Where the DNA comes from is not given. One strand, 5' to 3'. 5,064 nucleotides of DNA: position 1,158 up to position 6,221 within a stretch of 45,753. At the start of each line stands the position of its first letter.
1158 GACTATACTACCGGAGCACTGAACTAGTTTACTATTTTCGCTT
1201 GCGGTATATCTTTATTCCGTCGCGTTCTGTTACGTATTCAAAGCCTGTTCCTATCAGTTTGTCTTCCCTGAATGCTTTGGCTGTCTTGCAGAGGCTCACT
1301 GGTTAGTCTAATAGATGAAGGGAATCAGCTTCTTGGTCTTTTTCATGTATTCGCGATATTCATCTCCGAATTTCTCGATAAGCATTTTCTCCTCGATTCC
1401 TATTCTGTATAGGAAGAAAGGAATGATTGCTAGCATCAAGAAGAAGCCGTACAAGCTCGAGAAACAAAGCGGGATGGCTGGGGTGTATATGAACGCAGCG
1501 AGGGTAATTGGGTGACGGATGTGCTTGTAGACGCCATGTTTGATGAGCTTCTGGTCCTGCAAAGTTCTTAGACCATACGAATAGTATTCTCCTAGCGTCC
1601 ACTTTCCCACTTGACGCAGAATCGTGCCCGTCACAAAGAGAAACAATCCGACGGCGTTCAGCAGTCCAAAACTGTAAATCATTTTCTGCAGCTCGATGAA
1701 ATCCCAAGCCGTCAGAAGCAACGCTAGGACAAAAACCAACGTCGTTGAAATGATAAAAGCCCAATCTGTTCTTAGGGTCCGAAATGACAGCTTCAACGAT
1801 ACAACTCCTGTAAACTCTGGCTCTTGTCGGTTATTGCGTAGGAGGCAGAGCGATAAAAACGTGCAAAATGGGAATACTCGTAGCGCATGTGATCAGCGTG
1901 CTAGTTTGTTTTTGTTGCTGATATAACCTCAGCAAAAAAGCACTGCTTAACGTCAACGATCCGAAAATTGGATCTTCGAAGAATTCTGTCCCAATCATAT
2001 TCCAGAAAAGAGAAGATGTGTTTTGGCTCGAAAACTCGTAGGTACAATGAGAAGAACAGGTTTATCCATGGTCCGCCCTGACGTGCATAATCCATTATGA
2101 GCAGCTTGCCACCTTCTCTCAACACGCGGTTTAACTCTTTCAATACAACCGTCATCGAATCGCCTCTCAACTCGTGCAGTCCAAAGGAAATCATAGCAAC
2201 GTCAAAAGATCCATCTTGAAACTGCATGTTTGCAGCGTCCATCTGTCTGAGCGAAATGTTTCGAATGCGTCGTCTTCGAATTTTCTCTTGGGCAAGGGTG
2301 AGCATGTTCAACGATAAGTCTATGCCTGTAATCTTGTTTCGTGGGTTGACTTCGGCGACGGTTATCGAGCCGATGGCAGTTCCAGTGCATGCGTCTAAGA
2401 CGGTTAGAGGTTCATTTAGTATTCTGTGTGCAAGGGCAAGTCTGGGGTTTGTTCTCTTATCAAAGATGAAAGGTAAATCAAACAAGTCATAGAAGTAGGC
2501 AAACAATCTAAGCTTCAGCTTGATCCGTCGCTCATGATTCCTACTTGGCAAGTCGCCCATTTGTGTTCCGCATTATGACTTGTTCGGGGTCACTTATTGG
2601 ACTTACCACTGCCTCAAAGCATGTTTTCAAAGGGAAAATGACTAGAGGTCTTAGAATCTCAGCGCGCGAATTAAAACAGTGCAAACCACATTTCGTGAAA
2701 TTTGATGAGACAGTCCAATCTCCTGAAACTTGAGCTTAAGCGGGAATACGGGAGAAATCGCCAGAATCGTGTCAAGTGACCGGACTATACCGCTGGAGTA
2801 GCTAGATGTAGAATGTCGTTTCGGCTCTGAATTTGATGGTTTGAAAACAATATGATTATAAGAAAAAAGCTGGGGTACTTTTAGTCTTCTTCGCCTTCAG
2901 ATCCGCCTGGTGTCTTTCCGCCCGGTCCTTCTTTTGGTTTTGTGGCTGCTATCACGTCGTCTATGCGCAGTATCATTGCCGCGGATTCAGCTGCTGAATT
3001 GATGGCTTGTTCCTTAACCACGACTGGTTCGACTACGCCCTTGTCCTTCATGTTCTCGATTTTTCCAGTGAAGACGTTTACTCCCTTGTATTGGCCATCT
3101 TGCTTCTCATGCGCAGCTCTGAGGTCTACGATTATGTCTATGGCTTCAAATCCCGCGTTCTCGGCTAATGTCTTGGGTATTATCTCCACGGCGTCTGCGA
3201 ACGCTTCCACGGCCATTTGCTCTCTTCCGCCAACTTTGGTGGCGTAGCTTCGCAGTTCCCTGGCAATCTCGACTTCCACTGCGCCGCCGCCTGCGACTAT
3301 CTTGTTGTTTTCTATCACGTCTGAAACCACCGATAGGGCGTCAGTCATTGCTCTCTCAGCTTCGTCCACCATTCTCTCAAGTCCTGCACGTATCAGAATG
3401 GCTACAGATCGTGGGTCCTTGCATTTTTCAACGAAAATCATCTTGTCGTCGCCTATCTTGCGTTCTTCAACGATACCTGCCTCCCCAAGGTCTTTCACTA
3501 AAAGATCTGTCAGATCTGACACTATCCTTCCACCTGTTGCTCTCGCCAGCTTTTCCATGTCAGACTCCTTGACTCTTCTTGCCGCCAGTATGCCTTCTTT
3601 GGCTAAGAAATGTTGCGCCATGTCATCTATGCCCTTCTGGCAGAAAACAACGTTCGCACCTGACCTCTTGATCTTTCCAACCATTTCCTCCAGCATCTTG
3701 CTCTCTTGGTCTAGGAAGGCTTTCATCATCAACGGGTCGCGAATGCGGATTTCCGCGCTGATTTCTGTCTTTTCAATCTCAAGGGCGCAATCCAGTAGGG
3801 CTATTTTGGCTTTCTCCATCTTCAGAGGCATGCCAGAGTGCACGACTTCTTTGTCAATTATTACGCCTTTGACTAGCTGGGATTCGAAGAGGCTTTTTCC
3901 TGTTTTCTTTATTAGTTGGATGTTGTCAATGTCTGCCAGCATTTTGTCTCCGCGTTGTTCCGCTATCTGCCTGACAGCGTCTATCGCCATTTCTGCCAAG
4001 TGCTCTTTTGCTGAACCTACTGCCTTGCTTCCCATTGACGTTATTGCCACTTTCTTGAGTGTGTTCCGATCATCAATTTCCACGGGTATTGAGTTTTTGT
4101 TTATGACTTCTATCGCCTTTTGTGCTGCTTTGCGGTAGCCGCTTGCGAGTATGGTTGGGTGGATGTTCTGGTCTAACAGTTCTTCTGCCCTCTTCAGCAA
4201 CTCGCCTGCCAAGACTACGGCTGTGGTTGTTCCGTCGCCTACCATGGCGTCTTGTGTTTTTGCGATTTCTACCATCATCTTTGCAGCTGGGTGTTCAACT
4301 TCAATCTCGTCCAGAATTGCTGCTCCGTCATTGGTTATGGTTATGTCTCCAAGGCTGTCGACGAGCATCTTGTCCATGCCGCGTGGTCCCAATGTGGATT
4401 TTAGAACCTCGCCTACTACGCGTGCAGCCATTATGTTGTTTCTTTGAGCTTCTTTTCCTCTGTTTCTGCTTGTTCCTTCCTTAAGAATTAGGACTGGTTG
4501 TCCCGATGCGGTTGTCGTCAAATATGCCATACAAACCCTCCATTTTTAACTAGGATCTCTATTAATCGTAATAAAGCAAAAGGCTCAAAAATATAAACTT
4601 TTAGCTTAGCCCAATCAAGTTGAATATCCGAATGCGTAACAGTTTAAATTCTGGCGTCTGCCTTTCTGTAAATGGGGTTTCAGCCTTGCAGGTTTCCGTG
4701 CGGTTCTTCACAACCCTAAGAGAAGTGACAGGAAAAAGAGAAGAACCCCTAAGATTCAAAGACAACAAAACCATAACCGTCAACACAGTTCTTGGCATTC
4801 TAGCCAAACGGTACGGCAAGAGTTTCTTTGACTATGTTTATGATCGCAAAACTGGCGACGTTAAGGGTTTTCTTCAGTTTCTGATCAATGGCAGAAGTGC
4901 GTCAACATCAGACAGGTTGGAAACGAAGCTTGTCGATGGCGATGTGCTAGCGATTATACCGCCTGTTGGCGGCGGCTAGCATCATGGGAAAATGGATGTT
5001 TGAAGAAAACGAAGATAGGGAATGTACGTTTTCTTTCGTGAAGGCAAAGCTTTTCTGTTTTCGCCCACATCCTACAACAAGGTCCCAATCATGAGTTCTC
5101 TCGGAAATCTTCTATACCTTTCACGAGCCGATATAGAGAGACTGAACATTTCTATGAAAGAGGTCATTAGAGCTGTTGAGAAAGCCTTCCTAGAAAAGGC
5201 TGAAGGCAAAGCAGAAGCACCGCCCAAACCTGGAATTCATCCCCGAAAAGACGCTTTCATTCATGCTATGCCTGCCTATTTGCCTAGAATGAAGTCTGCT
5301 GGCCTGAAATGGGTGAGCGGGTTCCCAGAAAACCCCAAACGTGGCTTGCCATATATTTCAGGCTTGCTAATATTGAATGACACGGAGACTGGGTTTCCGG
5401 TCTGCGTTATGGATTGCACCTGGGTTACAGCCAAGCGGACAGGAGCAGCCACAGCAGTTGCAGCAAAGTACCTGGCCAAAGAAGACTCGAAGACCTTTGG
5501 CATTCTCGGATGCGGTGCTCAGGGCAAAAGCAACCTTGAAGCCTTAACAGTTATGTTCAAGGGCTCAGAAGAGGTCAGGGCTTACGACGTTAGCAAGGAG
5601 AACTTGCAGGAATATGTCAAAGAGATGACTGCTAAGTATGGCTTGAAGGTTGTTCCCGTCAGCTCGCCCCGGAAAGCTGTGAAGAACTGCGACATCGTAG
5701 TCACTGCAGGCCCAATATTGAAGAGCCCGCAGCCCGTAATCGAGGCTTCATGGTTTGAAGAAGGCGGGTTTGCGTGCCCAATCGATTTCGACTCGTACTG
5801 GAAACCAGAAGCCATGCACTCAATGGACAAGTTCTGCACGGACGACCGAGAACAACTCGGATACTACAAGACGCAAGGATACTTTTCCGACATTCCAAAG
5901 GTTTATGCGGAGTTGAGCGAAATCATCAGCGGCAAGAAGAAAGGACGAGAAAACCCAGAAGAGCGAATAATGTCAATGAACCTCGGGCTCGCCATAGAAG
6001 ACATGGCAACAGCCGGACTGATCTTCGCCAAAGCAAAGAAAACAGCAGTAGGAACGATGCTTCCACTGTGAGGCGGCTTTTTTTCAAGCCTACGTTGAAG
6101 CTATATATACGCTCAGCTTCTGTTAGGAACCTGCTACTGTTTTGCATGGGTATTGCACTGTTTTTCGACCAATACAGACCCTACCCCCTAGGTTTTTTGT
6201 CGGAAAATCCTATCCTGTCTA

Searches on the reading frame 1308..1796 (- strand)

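Call 74: search_protein_families(library=pfam, proteins=[window:1308-1796:-], max_evalue=0.001)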
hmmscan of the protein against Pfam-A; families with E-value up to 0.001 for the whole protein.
window:1308-1796:- (162 aa): 2 families
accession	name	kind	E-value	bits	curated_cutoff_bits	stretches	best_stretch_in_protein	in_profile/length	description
PF04140.19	ICMT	-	4.2e-12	46.8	24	1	52-141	3-95/95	Isoprenylcysteine carboxyl methyltransferase (ICMT) family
PF04191.18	PEMT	-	9.2e-10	39.3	25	1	48-145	4-104/105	Phospholipid methyltransferase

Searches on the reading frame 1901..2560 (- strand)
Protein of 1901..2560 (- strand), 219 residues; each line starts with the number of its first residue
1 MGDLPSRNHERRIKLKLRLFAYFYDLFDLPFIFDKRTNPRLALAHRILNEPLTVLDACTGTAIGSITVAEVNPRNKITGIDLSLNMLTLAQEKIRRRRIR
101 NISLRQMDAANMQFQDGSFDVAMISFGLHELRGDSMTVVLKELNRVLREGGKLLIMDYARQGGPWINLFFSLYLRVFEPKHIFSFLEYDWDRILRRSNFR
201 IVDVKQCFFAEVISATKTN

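Call 74: search_protein_families(library=pfam, proteins=[window:1901-2560:-], max_evalue=0.001)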
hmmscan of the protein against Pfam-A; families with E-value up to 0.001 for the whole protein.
window:1901-2560:- (219 aa): 10 families
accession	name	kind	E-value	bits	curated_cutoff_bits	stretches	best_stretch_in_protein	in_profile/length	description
PF01209.24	Ubie_methyltran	-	4.7e-21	75.6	20.1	1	49-179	46-175/233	ubiE/COQ5 methyltransferase family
PF13649.12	Methyltransf_25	-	6.5e-20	72.1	27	1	54-151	1-97/97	Methyltransferase domain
PF08241.18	Methyltransf_11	-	5.5e-18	65.8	21.2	1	55-155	1-95/95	Methyltransferase domain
PF13847.12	Methyltransf_31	-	6.4e-16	58.8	27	1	52-159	5-113/145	Methyltransferase domain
PF13489.12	Methyltransf_23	-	4.6e-13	49.6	27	1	46-203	19-163/164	Methyltransferase domain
PF08242.18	Methyltransf_12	-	1.1e-12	49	30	1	55-153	1-98/98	Methyltransferase domain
PF05175.20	MTS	-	1.1e-06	28.8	23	1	53-162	34-145/170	Methyltransferase small domain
PF02390.23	Methyltransf_4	-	2e-05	24.6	24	1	53-126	4-80/173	Putative methyltransferase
PF09243.16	Rsm22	-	4.1e-05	23.6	23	1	50-148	34-133/275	Mitochondrial small ribosomal subunit Rsm22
PF05148.21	Methyltransf_8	-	0.0002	21.8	27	1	106-156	110-157/219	Hypothetical methyltransferase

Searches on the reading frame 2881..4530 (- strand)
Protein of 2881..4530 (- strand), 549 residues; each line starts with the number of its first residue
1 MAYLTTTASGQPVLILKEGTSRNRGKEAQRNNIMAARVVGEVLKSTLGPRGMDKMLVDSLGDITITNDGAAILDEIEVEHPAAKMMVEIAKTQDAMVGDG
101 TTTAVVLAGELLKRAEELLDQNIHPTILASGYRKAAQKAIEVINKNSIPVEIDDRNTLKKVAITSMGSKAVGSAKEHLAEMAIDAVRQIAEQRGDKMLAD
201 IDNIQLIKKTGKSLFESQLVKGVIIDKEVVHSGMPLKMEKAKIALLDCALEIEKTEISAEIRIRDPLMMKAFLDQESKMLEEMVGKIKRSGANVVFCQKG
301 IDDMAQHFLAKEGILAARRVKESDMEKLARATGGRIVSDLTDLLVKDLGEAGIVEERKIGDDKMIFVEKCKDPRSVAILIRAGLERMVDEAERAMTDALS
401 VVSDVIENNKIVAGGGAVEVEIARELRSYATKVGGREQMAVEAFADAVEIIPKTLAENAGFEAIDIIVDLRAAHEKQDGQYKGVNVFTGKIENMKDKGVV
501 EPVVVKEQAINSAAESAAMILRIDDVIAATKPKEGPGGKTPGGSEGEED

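Call 74: search_protein_families(library=pfam, proteins=[window:2881-4530:-], max_evalue=0.001)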
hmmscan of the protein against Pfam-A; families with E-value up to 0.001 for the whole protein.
window:2881-4530:- (549 aa): 1 family
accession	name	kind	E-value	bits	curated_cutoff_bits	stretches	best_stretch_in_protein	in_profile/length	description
PF00118.29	Cpn60_TCP1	-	1.6e-180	601.4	34.3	1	40-530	2-489/490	TCP-1/cpn60 chaperonin family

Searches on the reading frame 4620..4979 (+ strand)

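Call 74: search_protein_families(library=pfam, proteins=[window:4620-4979:+], max_evalue=0.001)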
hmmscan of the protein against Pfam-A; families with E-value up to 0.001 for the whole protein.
window:4620-4979:+ (119 aa): 1 family
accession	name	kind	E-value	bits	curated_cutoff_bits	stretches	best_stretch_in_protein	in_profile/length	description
PF02597.26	ThiS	-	9.7e-13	48.9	22.5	1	27-119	1-76/76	ThiS family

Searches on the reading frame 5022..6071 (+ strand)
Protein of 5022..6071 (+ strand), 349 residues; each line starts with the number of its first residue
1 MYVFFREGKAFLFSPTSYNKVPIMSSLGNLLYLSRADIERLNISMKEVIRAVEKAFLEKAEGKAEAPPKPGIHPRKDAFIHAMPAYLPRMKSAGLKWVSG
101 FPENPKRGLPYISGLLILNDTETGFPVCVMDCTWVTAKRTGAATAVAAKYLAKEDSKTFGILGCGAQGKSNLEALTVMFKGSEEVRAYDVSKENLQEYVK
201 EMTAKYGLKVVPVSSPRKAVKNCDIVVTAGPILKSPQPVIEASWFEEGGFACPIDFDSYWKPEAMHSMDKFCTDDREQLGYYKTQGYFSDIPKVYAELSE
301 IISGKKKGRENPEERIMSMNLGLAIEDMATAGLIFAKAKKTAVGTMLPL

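Call 74: search_protein_families(library=pfam, proteins=[window:5022-6071:+], max_evalue=0.001)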
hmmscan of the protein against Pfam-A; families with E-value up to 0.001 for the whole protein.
window:5022-6071:+ (349 aa): 1 family
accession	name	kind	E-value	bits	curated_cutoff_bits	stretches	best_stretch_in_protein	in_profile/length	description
PF02423.21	OCD_Mu_crystall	-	9.7e-70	235.4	24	1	34-340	7-312/314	Ornithine cyclodeaminase/mu-crystallin family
